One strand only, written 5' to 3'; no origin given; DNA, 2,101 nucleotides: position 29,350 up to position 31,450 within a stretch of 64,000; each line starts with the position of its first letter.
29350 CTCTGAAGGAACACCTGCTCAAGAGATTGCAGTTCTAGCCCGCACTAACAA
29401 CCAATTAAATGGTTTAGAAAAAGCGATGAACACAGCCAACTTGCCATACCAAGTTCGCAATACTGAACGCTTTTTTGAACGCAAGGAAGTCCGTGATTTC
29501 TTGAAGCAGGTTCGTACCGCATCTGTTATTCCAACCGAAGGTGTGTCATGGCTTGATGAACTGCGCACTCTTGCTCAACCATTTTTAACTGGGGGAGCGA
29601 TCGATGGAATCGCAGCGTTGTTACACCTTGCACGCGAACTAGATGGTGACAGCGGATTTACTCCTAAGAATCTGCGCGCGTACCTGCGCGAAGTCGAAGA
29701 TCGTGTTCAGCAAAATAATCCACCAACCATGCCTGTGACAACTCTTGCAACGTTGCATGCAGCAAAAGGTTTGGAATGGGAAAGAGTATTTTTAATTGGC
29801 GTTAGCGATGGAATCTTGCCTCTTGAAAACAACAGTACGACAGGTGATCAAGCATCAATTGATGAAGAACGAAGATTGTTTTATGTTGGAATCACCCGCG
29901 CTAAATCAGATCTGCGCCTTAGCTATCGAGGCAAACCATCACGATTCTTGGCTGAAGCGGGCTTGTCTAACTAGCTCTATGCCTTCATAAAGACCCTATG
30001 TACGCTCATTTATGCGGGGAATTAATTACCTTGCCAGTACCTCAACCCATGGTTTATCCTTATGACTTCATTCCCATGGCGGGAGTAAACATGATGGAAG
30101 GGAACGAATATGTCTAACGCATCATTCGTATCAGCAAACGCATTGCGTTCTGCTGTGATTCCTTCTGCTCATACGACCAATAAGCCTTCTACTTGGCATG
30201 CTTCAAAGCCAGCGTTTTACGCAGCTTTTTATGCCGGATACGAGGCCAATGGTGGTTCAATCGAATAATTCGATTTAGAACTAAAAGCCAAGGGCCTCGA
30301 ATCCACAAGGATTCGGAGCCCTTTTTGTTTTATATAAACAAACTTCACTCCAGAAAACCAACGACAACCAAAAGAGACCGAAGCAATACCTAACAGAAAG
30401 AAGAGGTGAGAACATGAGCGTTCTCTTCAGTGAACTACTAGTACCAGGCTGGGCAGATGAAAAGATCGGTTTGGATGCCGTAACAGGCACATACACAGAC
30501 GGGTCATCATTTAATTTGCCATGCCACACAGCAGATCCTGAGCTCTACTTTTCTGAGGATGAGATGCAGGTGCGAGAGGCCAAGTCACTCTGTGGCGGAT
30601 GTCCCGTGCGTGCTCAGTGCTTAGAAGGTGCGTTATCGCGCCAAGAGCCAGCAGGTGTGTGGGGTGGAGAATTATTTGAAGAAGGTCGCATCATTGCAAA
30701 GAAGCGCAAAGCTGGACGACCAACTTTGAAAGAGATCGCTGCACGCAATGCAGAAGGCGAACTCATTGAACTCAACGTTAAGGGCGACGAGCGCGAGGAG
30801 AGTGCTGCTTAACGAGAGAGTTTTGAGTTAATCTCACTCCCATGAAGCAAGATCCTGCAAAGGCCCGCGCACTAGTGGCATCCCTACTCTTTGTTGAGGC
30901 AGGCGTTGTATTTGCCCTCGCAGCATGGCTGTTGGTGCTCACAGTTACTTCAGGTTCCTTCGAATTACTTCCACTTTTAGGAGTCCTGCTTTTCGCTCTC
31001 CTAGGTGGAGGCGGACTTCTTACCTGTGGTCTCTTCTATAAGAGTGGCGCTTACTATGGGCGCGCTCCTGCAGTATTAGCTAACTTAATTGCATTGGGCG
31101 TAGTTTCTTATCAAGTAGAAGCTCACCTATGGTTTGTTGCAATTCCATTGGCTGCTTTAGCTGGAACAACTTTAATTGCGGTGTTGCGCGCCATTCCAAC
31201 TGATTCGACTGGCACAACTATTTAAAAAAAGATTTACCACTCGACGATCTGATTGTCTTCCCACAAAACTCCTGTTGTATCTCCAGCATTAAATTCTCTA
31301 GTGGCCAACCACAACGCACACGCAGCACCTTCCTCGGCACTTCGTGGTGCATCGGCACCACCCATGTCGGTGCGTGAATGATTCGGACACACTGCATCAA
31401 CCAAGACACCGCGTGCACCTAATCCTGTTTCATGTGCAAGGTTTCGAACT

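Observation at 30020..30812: Complete whiB7 translation-stress attenuator (uORF, antiterminator, terminator, WhiB7-type promoter) in a streamlined freshwater actinobacterium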

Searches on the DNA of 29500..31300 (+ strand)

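Call 4: search_rna_families(source=window, start=29500, end=31300, threshold=evalue, max_evalue=10, show_alignments=3)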
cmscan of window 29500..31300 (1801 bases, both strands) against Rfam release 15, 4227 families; matches with E-value up to 10: 2.
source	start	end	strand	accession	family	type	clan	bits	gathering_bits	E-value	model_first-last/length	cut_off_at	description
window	30881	30918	-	RF02914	DUF805b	Cis-reg;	CL00115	17.4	35.6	0.096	1-35/35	no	DUF805b RNA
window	30276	30333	-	RF03270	MIR3712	Gene; miRNA;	-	16.6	94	7.7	1-65/65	no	MIR3712 microRNA precursor family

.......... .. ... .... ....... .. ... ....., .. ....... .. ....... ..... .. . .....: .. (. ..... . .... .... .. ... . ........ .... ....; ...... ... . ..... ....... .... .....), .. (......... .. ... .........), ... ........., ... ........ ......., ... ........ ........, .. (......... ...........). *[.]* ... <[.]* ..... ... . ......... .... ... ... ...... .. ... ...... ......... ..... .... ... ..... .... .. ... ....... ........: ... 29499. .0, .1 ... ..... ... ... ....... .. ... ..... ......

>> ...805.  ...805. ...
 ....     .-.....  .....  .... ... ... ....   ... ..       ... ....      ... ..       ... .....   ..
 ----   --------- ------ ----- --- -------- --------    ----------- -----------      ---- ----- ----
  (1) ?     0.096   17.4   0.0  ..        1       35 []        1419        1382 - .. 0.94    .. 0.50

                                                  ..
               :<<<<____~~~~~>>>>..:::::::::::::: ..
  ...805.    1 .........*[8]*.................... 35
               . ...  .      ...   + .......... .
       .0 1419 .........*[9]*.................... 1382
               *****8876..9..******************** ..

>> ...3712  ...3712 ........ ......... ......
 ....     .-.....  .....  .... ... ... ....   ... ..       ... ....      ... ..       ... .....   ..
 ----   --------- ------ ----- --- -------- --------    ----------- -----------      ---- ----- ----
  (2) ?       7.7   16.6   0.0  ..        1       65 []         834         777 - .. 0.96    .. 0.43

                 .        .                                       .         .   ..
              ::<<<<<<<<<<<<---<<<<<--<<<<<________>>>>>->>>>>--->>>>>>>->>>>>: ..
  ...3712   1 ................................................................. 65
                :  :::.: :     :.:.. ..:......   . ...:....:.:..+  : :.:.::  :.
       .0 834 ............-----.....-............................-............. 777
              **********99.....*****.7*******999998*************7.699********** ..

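Call 51: build_rna_model(alignment_id=A2, structure=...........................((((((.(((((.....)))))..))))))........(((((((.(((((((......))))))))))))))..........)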
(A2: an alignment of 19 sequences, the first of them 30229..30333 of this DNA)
Model R1 built from alignment A2 (19 sequences, 110 columns); structure: as given.
model positions 101; base pairs 25; branch points 1; effective number of sequences 1.25; information 0.59 bits per position. Calibrated on 0.2 Mb of random sequence (short: E-values are rough).
structure used (alignment columns):
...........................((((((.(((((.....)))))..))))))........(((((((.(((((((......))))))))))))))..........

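Call 52: search_with_rna_model(model_id=R1, sources=[window, L001, L002, L003, L004, L005, L006, L007, L008, L009, L010, L011, L012, L013, L014, L015, L016, L017, L018, L019, L020, L021, L022, L023, L024, L025, L026, L027, L028, L029, L030, L031, L032, L033, L034, L035, L036, L037, L038, L039, L040, L041, L042, L043, L044, L045, L046, L047, L048, L049, L050, L051, L052, L053, L054, L055, L056, L057, L058, L059, L060, L061, L062, L063, L064, L065, L066, L067, L068, L069, L070, L071, L072, L073, L074, L075, L076, L077, L078, L079, L080, L173, L174, L175, L176, L177, L178], make_alignment=true, max_evalue=0.01)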
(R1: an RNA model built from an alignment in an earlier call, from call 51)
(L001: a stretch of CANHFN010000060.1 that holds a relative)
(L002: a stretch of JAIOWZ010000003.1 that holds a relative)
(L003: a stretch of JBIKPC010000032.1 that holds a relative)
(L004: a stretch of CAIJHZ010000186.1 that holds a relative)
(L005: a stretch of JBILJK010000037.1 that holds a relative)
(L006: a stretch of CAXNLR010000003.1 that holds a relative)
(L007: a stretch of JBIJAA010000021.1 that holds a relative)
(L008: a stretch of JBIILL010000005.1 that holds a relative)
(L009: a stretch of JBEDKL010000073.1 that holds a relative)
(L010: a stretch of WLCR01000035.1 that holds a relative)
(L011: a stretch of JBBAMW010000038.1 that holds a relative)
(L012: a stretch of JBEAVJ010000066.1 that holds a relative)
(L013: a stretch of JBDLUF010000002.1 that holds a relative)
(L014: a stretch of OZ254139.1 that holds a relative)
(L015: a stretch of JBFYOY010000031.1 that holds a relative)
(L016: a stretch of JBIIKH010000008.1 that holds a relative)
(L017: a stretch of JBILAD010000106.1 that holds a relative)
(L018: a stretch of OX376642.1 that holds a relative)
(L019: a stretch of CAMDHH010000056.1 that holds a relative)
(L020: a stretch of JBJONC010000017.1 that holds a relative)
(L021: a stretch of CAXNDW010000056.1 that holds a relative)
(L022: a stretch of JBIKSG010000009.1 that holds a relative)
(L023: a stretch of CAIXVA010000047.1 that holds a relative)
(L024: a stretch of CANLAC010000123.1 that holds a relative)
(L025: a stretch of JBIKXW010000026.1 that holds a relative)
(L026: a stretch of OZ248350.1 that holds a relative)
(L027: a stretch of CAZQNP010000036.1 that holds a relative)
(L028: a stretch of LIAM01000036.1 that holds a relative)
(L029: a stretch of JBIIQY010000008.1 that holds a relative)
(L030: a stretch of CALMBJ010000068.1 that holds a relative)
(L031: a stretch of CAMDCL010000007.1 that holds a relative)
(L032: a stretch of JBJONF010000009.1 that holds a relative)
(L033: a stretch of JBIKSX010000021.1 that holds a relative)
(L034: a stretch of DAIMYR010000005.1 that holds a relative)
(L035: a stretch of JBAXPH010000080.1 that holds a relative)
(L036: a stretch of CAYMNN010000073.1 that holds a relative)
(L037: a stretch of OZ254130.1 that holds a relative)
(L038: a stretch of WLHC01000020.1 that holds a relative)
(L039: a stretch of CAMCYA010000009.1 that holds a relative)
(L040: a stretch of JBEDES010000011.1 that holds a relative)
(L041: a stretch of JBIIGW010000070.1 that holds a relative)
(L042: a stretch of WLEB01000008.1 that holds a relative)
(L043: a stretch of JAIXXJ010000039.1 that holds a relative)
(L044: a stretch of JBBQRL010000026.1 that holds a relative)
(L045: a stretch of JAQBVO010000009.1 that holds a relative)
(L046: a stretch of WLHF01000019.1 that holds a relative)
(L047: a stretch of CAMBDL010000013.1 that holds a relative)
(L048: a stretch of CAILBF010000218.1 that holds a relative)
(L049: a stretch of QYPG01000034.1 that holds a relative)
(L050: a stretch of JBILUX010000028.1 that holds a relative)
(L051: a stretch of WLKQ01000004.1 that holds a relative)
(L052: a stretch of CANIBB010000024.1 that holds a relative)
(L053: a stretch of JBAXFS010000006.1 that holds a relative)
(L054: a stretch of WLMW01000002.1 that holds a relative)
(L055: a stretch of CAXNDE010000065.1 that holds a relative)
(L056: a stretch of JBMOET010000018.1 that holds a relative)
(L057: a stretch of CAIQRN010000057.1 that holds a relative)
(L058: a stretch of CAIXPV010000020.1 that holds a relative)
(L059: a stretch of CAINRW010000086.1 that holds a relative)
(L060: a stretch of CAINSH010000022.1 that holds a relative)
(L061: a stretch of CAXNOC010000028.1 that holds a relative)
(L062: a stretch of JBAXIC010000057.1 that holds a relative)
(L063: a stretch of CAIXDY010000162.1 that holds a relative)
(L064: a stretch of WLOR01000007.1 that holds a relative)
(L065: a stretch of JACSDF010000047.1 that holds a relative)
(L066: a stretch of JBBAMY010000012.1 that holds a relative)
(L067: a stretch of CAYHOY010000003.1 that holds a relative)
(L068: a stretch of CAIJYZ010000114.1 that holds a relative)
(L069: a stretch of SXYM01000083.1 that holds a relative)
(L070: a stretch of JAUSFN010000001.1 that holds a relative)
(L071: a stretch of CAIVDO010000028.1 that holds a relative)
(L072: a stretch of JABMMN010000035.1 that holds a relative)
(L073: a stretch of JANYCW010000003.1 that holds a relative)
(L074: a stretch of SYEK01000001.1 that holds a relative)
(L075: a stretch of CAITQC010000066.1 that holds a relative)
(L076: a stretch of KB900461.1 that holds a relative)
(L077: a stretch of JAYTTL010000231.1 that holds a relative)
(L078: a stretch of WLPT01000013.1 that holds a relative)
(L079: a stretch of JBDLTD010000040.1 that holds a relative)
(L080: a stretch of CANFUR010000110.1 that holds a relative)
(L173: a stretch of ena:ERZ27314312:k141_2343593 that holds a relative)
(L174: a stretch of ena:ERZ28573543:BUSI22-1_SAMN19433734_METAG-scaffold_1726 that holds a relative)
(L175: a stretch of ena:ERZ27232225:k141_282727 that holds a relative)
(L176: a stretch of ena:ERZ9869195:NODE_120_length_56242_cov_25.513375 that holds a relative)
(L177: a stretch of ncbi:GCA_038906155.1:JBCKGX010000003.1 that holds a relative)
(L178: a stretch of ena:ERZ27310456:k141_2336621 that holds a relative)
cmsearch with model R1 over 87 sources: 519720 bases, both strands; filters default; matches with E-value up to 0.01: 79.
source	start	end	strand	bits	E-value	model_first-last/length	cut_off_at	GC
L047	2811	2911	+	121.4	2e-26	1-101/101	no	0.49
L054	2816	2915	+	120.8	2.7e-26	1-101/101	no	0.49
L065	2606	2705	+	120.8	2.7e-26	1-101/101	no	0.49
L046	2778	2878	+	119.5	5.6e-26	1-101/101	no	0.5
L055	214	314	+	119.5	5.6e-26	1-101/101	no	0.5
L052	2779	2878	+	118.4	1e-25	1-101/101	no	0.49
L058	2026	2125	+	118.4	1e-25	1-101/101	no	0.49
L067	2793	2892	+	118.3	1.1e-25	1-101/101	no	0.48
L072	2815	2915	+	118.3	1.1e-25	1-101/101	no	0.49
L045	2818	2917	+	117.8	1.4e-25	1-101/101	no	0.47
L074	2826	2926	+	117.8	1.4e-25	1-101/101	no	0.47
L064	29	128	+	117.4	1.7e-25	1-101/101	no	0.5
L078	2840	2941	+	116.8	2.4e-25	1-101/101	no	0.5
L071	68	167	+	116.4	3e-25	1-101/101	no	0.45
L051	2811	2910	+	116.2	3.4e-25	1-101/101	no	0.49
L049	2799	2898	+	114.8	7.4e-25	1-101/101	no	0.5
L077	2813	2912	+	114.1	1.1e-24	1-101/101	no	0.5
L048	2808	2906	+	114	1.1e-24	1-101/101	no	0.48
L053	2782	2880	+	114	1.1e-24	1-101/101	no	0.48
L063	2822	2920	+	113.9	1.2e-24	1-101/101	no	0.48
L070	2761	2860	+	113.6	1.5e-24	1-101/101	no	0.49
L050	2769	2867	+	113.4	1.6e-24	1-101/101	no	0.49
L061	2795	2893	+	113.4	1.6e-24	1-101/101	no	0.49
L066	2848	2946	+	113.1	1.9e-24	1-101/101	no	0.46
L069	2848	2946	+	113.1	1.9e-24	1-101/101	no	0.46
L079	2024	2122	+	113.1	1.9e-24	1-101/101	no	0.46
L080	1695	1793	+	113.1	1.9e-24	1-101/101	no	0.46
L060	1856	1954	+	112.7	2.4e-24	1-101/101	no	0.47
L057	2645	2743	+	111.6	4.4e-24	1-101/101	no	0.46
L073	2814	2913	+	110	1e-23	1-101/101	no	0.49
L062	2822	2920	+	109.3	1.5e-23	1-101/101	no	0.45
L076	2848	2946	+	108.2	2.8e-23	1-101/101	no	0.46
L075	2847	2945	+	105.8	1.1e-22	1-101/101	no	0.47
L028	815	913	+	99.8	2.9e-21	1-101/101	no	0.47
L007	2817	2915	+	99.7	3.1e-21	1-101/101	no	0.45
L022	2817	2915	+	99.7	3.1e-21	1-101/101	no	0.45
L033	639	737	+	99.7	3.1e-21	1-101/101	no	0.45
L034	2866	2964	+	99.7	3.1e-21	1-101/101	no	0.45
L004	2784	2882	+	99.3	3.8e-21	1-101/101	no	0.45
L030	541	639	+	99.1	4.2e-21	1-101/101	no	0.44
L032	2851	2949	+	98.6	5.6e-21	1-101/101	no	0.46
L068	2819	2918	+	98.6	5.7e-21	1-101/101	no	0.47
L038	1095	1193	+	98.4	6.4e-21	1-101/101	no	0.46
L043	2776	2874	+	98.4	6.4e-21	1-101/101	no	0.46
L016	2817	2915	+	98.2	7e-21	1-101/101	no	0.44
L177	2361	2459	+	97.6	1e-20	1-101/101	no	0.49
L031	37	135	+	96.6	1.7e-20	1-101/101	no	0.46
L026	2760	2858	+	96.5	1.9e-20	1-101/101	no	0.47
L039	2777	2875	+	96.1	2.2e-20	1-101/101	no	0.46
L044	2831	2929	+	95.9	2.5e-20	1-101/101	no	0.48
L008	2819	2916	+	95.5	3.2e-20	1-101/101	no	0.47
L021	2870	2967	+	95.5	3.2e-20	1-101/101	no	0.47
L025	2818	2915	+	95.5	3.2e-20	1-101/101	no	0.47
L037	2761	2858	+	95.4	3.3e-20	1-101/101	no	0.46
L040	2776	2874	+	95.4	3.4e-20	1-101/101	no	0.45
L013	2761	2858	+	95.4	3.4e-20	1-101/101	no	0.47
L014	2818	2915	+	95.4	3.4e-20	1-101/101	no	0.47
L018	2761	2858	+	95.4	3.4e-20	1-101/101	no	0.47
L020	2761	2858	+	95.4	3.4e-20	1-101/101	no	0.47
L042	2776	2874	+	95.1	4e-20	1-101/101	no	0.47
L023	2851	2949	+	94.9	4.4e-20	1-101/101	no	0.48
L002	2817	2915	+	94.8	4.7e-20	1-101/101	no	0.46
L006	2817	2915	+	94.8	4.7e-20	1-101/101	no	0.46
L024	2818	2915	+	94.3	6.2e-20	1-101/101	no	0.46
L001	29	126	+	94.2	6.6e-20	1-101/101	no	0.46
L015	2868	2965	+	94.2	6.6e-20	1-101/101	no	0.46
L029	2818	2915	+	94.2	6.6e-20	1-101/101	no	0.46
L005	2852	2949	+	93.2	1.1e-19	1-101/101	no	0.47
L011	1383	1480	+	93.1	1.2e-19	1-101/101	no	0.48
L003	2852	2949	+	91.8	2.5e-19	1-101/101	no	0.49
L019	2083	2181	+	87.4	2.7e-18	1-101/101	no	0.46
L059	1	73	+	74.8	3e-15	27-101/101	5'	0.41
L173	2324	2412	+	63.7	1.4e-12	1-101/101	no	0.48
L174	2324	2412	+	63.7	1.4e-12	1-101/101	no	0.48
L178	2331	2419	+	60.2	9.6e-12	1-101/101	no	0.54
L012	361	454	+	56.8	6.1e-11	1-101/101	no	0.43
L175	2327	2419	+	42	2.1e-07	1-101/101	no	0.53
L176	2325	2419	+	41.1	3.7e-07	1-101/101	no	0.54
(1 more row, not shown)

Alignment A3: 79 matches aligned to the model, 104 columns, each read 5' to 3' on its own strand. Consensus structure (alignment columns), stored with it:
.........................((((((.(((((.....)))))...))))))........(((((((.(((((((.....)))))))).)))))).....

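Call 53: search_with_rna_model(model_id=R1, sources=[L179, L180, L181, L182, L183, L184, L185, L186, L187, L188, L189, L190, L191, L192, L193, L194, L195, L196, L197, L198, L199, L200, L201, L202, L203, L204, L205, L206, L207, L208, L209, L210, L211, L212, L213, L214, L215, L216, L217, L218, L219, L220, L221, L222, L223, L224, L225, L226, L227, L228, L229, L230, L231, L232, L233, L234, L235, L236, L237, L238, L239, L240, L241, L242, L243, L244, L245, L246, L247, L248, L249, L250, L251, L252, L253, L254, L255, L256, L257, L258], max_evalue=1)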
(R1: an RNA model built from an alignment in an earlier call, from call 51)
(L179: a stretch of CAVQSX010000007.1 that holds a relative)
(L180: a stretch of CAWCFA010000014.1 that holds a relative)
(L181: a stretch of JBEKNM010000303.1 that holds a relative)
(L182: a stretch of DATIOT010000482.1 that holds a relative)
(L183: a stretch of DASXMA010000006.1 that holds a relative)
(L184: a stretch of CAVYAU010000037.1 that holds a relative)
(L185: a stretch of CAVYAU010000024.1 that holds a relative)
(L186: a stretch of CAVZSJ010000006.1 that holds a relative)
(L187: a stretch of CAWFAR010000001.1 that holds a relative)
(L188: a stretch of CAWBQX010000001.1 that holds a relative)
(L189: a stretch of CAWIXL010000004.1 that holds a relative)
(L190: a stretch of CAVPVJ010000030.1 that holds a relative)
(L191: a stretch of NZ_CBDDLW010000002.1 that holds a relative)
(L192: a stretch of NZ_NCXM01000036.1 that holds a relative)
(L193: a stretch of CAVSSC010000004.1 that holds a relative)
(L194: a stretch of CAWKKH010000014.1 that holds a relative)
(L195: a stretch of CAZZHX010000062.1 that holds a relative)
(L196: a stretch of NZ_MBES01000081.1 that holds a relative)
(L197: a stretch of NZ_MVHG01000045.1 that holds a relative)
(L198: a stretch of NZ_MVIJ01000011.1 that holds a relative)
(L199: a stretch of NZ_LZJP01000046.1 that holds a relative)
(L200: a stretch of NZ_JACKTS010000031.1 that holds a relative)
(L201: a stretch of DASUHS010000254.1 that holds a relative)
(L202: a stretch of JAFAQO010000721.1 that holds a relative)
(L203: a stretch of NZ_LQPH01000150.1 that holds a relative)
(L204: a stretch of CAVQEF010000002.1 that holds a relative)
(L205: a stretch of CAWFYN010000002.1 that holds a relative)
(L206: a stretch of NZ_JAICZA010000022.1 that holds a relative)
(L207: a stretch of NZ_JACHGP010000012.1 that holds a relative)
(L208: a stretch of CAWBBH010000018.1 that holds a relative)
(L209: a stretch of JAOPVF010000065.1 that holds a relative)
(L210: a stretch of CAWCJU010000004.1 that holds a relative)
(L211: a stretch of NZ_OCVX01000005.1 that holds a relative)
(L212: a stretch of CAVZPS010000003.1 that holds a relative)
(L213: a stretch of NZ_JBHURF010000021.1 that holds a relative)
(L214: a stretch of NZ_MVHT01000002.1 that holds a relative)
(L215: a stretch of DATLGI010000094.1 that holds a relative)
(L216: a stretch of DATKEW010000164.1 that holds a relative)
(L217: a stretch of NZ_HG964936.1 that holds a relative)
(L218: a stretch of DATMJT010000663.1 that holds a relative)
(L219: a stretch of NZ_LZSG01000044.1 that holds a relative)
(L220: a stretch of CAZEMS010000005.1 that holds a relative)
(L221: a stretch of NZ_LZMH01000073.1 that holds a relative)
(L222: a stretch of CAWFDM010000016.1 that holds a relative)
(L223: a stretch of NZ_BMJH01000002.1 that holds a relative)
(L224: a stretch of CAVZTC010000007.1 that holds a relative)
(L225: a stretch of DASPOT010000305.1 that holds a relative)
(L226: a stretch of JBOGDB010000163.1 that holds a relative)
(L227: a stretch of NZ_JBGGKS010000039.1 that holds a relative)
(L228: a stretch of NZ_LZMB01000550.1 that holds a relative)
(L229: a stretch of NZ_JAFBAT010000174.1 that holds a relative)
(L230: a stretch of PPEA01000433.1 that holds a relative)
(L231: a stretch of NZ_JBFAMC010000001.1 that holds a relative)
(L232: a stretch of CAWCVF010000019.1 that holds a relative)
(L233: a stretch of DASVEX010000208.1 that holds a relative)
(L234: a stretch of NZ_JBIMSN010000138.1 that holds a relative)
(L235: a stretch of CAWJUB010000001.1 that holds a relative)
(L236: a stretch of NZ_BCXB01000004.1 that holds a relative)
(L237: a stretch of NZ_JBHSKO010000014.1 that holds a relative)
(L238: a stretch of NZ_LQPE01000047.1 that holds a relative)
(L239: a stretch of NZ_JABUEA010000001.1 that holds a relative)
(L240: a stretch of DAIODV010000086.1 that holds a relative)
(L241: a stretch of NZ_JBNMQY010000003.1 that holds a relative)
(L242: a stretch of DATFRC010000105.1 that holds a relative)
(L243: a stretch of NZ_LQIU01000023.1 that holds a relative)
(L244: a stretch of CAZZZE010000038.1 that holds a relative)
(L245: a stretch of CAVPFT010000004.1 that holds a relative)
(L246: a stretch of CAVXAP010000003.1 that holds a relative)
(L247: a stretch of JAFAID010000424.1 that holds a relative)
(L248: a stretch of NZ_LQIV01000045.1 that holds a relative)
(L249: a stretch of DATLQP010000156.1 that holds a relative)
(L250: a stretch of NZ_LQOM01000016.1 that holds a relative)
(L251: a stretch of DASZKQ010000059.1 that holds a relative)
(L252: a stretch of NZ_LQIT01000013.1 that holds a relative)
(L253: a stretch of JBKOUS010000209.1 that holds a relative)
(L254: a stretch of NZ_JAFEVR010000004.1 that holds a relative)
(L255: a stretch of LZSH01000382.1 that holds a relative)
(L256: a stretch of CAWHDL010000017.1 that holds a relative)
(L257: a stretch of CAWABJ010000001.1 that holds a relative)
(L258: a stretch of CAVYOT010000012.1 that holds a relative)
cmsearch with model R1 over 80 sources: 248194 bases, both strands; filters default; matches with E-value up to 1: 5.
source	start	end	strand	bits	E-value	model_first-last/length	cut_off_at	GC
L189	3097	3192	+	19.6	0.025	1-101/101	no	0.59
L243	1327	1418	-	19.2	0.032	1-101/101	no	0.64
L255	319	402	+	16.2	0.16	1-101/101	no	0.68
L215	1311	1346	+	13.7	0.66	61-96/101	no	0.78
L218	592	627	+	13.7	0.66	61-96/101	no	0.78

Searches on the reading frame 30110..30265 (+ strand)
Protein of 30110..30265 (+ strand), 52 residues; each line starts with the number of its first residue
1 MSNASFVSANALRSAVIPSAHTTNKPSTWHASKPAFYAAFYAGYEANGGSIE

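Call 6: search_protein_families(library=pfam, proteins=[window:30110-30265:+], max_evalue=0.01)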
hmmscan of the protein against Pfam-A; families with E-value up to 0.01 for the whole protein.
window:30110-30265:+ (52 aa): 0 families

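Call 7: search_protein_families(library=ncbifam, proteins=[window:30110-30265:+], max_evalue=0.01)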
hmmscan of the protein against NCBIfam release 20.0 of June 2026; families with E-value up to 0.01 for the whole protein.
window:30110-30265:+ (52 aa): 0 families

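Call 68: list_cluster_members(proteins=[window:30110-30265:+])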
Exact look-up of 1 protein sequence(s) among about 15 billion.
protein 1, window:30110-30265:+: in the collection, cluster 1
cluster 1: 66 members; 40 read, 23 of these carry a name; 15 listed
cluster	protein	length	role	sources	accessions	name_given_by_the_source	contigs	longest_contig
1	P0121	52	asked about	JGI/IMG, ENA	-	-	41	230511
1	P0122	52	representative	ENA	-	-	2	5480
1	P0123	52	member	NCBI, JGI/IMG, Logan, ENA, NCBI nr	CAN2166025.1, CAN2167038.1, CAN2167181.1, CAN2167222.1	hypothetical protein MCEBALA9_01237 [Candidatus Nanopelagicaceae bacterium] | hypothetical protein | hypothetical protein [Actinomycetota bacterium]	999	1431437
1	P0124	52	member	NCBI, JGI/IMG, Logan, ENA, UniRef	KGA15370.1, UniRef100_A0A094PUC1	hypothetical protein GM50_17345 [freshwater metagenome] | hypothetical protein | Uncharacterized protein n=1 Tax=freshwater metagenome TaxID=449393 RepID=A0A094PUC1_9ZZZZ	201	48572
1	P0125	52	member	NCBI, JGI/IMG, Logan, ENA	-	hypothetical protein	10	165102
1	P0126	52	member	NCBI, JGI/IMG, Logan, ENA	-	hypothetical protein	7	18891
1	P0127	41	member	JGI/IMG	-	hypothetical protein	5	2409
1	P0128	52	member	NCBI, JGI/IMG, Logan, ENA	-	hypothetical protein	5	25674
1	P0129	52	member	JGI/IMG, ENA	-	hypothetical protein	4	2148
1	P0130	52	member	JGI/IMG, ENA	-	hypothetical protein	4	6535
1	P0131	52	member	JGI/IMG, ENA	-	hypothetical protein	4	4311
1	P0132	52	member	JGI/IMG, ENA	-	hypothetical protein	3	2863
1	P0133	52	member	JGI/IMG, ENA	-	hypothetical protein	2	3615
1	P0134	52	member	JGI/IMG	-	hypothetical protein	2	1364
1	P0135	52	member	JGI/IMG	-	hypothetical protein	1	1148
